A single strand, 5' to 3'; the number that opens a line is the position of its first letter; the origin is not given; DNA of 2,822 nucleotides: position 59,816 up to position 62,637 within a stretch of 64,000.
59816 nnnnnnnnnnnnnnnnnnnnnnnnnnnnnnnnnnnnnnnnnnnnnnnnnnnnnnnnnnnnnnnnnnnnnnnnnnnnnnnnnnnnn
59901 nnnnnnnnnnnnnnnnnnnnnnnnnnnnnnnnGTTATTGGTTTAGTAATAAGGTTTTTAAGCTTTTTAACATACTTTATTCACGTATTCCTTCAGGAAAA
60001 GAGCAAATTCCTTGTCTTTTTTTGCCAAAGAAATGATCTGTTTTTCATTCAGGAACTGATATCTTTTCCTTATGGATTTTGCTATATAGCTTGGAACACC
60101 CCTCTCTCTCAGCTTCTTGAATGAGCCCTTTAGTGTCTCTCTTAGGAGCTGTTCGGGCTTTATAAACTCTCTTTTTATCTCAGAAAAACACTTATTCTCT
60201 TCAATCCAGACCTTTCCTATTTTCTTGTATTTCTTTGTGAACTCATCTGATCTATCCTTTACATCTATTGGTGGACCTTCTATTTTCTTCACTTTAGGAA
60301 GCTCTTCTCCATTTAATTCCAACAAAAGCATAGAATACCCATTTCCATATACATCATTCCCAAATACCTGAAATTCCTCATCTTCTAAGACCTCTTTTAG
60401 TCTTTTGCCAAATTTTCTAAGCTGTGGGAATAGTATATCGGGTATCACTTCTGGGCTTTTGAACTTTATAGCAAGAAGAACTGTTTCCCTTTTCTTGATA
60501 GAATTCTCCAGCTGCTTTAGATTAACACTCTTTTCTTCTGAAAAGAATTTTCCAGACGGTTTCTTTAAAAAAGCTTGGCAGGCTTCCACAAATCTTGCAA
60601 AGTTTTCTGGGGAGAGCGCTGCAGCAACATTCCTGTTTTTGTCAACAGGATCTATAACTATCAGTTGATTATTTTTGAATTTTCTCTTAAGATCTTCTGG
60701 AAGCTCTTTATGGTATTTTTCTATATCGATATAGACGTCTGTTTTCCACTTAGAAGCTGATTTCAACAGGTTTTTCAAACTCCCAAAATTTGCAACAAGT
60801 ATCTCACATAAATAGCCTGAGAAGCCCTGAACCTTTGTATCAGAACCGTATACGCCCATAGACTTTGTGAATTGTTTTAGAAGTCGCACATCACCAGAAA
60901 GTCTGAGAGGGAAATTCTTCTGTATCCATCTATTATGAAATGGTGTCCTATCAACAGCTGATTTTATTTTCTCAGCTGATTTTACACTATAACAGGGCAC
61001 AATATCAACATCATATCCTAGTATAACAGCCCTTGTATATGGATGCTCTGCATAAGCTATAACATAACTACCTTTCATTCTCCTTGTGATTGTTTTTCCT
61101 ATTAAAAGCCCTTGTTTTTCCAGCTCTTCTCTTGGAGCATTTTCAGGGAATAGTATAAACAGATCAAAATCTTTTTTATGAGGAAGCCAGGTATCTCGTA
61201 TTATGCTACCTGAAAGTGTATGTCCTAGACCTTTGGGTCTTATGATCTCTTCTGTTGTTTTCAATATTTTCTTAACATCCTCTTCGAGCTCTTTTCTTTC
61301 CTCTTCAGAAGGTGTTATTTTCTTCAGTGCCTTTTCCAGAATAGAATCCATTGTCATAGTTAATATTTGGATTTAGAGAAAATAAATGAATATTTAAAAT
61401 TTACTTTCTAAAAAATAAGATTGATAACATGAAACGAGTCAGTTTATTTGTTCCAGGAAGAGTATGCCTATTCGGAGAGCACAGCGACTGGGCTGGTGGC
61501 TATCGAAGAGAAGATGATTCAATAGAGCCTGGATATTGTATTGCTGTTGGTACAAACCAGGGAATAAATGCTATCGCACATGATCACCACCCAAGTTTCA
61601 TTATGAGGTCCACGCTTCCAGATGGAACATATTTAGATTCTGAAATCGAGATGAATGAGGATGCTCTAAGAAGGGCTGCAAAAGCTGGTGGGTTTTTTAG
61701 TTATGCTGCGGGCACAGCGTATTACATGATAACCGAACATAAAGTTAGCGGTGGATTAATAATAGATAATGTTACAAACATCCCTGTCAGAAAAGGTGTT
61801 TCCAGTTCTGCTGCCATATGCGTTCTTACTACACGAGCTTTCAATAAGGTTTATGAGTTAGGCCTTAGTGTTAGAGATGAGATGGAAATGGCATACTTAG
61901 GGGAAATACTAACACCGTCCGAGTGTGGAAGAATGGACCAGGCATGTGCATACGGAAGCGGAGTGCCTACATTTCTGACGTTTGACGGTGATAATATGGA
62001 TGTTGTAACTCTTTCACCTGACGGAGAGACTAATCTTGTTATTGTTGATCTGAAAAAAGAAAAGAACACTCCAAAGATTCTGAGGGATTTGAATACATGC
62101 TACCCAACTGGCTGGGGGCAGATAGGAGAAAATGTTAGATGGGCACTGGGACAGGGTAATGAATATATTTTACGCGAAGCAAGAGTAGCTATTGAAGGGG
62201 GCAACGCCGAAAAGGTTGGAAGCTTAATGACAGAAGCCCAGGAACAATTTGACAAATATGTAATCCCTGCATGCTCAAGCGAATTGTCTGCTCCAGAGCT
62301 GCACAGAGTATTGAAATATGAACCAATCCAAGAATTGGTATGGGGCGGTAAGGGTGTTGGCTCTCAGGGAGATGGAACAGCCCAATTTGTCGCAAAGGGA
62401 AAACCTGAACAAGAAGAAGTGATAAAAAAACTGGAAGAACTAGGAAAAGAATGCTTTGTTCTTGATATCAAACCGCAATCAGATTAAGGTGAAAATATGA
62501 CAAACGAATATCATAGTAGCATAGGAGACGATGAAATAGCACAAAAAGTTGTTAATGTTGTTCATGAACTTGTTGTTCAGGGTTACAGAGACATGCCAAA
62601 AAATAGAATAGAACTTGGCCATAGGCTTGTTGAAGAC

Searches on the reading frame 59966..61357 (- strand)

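Call 8: search_protein_families(library=pfam, proteins=[window:59966-61357:-], max_evalue=0.001)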
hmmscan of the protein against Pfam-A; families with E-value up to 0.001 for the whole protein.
window:59966-61357:- (463 aa): 3 families
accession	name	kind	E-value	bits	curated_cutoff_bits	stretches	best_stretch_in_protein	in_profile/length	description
PF09249.16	tRNA_NucTransf2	-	1.7e-44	151.1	27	1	156-272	2-112/113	tRNA nucleotidyltransferase, second domain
PF21133.2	CAA_C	-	2.6e-30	105.4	22.2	1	290-435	1-141/144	CCA-adding enzyme, C-terminal domain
PF01909.29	NTP_transf_2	-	1.1e-10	42.2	21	1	33-141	6-93/93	Nucleotidyltransferase domain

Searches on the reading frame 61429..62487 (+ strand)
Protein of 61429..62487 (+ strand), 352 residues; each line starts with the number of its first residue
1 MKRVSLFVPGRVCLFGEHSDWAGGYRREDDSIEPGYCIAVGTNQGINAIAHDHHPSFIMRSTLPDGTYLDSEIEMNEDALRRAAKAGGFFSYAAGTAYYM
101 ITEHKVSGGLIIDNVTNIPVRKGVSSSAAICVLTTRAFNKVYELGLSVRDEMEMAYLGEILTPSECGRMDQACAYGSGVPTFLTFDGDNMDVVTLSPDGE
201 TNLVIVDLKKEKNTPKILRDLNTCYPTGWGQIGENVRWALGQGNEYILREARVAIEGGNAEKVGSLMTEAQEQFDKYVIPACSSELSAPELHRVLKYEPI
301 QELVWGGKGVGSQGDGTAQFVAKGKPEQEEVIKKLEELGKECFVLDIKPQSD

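Call 8: search_protein_families(library=pfam, proteins=[window:61429-62487:+], max_evalue=0.001)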
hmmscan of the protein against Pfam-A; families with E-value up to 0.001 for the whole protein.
window:61429-62487:+ (352 aa): 2 families
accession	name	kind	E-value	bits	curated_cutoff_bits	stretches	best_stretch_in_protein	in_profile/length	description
PF00288.32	GHMP_kinases_N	-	6e-11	42.8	22.3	1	92-176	2-86/87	GHMP kinases N terminal domain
PF10509.15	GalKase_gal_bdg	-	0.00011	22.1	23.1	1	7-25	15-33/49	Galactokinase galactose-binding signature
